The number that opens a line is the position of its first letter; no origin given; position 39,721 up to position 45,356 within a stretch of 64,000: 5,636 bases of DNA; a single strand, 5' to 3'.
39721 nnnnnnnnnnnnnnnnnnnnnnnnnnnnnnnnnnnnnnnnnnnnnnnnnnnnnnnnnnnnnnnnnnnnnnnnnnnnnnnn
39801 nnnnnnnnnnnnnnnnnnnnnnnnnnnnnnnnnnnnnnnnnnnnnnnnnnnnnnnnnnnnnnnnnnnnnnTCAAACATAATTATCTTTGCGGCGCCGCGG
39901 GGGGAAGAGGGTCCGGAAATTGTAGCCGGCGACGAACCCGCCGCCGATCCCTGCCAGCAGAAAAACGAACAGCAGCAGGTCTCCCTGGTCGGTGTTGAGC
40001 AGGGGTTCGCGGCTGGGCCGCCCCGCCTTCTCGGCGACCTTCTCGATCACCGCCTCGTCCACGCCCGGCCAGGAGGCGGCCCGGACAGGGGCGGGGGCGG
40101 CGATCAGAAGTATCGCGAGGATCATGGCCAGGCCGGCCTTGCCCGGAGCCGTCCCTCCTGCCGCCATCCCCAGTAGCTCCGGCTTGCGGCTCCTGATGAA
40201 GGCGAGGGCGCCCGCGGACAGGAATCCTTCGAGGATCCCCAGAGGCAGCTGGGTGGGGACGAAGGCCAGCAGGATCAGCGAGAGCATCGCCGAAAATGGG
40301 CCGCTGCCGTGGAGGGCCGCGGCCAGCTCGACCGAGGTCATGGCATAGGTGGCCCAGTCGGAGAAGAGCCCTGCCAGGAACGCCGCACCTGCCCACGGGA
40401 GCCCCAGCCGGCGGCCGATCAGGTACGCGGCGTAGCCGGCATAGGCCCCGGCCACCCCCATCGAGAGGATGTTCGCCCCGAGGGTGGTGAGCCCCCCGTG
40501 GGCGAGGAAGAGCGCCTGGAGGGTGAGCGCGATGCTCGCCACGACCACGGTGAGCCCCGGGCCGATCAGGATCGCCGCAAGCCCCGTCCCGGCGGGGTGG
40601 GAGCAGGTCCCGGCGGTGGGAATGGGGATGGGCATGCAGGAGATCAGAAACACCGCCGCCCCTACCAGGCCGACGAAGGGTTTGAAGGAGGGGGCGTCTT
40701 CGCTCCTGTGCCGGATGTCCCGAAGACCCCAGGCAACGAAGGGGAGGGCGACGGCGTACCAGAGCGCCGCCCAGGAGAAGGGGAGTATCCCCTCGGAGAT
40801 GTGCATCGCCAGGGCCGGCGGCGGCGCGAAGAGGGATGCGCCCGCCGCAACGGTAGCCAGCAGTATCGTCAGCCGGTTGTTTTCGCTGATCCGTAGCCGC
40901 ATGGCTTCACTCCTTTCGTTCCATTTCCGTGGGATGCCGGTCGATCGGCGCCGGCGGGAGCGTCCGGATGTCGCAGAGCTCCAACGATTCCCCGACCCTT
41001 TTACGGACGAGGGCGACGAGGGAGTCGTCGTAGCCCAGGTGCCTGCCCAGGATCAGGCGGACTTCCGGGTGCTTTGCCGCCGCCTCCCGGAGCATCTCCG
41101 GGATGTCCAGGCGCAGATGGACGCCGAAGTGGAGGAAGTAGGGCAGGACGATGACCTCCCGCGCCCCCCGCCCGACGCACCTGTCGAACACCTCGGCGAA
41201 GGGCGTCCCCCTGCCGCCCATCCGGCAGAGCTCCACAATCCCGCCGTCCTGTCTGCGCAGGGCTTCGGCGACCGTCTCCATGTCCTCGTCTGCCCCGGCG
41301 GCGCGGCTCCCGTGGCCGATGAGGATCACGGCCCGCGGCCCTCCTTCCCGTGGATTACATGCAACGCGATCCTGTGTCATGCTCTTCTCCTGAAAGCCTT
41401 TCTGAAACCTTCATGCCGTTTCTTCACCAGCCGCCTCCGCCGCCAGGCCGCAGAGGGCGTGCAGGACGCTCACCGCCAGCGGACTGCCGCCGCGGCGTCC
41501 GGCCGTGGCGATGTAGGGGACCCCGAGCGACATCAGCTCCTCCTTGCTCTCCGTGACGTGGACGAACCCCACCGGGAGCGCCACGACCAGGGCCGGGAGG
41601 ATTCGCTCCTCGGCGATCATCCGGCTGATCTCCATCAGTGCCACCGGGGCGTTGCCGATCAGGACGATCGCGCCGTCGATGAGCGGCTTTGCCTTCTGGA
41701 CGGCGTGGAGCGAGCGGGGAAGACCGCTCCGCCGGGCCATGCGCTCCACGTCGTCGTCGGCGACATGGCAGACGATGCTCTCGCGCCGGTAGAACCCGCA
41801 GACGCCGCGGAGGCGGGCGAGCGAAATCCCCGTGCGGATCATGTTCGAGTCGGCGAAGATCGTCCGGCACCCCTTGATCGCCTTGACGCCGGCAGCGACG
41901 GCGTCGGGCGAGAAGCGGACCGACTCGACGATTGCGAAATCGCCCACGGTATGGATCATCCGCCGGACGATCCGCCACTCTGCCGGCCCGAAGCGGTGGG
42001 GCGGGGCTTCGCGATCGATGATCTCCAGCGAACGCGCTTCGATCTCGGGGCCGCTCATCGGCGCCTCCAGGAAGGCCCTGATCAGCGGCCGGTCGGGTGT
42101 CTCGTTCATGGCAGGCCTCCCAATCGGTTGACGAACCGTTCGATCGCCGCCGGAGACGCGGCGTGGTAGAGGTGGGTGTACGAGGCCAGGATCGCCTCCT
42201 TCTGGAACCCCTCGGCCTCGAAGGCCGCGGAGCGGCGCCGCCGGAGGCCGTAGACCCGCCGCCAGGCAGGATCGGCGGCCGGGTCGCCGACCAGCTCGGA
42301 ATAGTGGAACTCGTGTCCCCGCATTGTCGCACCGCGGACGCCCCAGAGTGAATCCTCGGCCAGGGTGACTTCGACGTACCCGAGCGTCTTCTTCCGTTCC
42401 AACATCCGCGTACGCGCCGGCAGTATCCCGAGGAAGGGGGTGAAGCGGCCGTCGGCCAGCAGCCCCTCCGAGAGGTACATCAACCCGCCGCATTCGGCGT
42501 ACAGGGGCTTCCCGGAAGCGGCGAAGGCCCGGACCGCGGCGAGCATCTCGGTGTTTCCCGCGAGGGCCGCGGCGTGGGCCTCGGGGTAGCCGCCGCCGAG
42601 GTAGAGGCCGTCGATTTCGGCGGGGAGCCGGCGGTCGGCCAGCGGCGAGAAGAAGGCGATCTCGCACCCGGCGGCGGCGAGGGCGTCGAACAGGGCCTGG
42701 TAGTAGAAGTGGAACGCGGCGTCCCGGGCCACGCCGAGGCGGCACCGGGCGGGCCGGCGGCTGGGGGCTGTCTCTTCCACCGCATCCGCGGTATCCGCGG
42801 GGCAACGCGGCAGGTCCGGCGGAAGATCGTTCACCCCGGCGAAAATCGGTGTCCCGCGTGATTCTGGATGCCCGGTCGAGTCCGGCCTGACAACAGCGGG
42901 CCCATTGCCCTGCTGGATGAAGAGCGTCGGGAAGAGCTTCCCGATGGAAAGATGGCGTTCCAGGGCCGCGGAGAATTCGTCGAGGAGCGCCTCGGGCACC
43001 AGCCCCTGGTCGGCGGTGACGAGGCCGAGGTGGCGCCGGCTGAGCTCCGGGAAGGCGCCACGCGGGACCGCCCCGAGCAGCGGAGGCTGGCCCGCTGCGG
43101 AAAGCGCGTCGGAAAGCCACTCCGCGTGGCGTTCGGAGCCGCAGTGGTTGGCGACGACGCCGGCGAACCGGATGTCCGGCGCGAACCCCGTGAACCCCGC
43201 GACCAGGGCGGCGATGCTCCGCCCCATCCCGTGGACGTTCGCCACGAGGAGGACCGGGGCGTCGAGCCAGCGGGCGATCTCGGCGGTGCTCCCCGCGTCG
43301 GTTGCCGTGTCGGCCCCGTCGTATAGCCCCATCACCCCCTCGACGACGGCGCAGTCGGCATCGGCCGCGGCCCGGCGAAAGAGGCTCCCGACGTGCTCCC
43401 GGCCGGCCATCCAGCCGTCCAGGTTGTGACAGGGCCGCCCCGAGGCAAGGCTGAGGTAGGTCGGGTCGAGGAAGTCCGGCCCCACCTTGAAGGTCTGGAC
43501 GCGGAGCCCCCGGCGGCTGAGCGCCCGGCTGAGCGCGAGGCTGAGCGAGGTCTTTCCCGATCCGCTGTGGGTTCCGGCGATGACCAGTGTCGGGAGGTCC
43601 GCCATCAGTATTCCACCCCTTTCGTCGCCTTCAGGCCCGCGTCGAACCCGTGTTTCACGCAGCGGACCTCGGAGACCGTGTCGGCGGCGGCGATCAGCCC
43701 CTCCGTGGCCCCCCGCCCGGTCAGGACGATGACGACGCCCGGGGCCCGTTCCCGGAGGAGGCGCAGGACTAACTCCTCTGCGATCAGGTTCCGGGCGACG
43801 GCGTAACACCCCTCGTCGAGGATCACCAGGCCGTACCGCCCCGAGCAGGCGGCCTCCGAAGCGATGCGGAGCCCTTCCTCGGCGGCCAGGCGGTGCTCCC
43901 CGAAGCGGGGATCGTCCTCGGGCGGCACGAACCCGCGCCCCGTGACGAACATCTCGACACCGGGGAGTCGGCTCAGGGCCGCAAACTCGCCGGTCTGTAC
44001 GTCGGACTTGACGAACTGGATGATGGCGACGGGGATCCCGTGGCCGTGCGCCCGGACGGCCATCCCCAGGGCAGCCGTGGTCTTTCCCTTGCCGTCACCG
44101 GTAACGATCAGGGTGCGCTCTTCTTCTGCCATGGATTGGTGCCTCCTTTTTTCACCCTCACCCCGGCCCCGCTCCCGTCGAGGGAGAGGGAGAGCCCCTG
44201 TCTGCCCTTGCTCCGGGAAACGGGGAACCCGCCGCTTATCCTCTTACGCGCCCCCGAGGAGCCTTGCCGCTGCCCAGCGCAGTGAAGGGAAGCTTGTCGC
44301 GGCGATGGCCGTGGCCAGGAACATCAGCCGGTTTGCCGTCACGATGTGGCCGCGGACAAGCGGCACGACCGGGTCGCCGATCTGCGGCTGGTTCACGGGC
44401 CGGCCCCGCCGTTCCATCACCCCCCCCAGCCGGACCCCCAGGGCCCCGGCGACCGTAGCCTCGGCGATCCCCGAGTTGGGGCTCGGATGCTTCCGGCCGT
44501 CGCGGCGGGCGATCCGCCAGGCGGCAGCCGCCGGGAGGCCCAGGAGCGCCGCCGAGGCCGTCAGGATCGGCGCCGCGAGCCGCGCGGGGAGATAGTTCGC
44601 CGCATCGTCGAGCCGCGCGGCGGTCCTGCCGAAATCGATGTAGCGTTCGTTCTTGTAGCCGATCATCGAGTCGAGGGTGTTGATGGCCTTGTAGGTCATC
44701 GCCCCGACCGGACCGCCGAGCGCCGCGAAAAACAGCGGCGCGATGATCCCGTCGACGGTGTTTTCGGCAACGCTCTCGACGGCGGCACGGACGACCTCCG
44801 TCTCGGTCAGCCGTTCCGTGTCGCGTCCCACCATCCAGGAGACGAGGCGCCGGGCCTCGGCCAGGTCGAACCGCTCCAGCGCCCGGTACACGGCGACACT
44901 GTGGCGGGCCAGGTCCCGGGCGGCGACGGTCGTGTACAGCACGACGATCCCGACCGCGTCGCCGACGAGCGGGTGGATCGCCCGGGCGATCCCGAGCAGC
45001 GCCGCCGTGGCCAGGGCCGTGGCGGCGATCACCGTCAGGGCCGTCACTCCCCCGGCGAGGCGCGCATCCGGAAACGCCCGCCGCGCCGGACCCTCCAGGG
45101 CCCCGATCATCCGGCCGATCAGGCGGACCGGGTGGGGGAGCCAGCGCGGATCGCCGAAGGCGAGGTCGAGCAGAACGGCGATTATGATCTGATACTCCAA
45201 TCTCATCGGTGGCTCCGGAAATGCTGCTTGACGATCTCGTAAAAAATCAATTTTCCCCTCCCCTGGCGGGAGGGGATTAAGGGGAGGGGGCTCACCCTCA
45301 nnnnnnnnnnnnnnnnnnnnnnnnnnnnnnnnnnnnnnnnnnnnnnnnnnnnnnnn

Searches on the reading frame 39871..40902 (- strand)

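Call 45: search_protein_families(library=pfam, proteins=[window:39871-40902:-], max_evalue=0.00001)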
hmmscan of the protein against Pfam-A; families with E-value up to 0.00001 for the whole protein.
window:39871-40902:- (343 aa): 1 family
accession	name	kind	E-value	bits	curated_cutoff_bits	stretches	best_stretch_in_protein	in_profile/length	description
PF01891.21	CbiM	-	1.4e-54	185.5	23.1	1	34-243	1-205/205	Cobalt uptake substrate-specific transmembrane region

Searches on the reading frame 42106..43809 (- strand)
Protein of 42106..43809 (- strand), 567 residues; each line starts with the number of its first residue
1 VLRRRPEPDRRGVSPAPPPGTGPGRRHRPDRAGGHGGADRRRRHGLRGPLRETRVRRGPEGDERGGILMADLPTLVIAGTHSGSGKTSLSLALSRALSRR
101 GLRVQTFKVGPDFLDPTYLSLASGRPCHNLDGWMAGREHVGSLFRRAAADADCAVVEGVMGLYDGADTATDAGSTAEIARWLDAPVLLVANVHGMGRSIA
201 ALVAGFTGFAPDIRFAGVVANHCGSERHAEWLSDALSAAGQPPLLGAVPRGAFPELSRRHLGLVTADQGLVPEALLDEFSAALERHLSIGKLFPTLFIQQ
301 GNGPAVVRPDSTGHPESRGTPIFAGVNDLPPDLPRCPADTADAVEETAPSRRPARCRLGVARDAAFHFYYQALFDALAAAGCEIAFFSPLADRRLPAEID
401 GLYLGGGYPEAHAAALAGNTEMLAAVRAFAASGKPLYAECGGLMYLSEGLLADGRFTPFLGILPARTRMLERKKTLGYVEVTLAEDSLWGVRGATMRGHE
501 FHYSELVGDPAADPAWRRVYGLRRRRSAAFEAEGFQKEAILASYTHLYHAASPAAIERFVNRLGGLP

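Call 45: search_protein_families(library=pfam, proteins=[window:42106-43809:-], max_evalue=0.00001)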
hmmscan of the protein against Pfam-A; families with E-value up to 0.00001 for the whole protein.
window:42106-43809:- (567 aa): 3 families
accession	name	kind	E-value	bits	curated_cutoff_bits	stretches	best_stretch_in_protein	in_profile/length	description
PF07685.20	GATase_3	-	6.3e-35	121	27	1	358-550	2-192/196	CobB/CobQ-like glutamine amidotransferase domain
PF01656.29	CbiA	-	2.6e-16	60.2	25.4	1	75-259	1-121/125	CobQ/CobB/MinD/ParA nucleotide binding domain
PF13500.12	AAA_26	-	4e-15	56.6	27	1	145-250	93-190/198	AAA domain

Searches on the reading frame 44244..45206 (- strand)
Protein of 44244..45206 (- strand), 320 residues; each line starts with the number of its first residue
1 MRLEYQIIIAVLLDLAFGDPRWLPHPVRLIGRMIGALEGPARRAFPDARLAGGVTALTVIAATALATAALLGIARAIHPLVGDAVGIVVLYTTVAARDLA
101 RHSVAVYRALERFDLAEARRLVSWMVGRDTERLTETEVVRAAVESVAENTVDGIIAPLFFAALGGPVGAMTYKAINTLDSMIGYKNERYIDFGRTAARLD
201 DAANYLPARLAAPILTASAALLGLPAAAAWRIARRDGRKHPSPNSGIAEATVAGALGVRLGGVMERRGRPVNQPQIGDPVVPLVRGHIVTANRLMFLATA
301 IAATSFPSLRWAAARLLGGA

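Call 45: search_protein_families(library=pfam, proteins=[window:44244-45206:-], max_evalue=0.00001)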
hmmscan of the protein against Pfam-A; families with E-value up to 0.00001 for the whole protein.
window:44244-45206:- (320 aa): 1 family
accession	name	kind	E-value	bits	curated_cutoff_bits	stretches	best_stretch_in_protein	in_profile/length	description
PF03186.18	CobD_Cbib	-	2.6e-101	339.1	34.4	1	7-295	1-282/282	CobD/Cbib protein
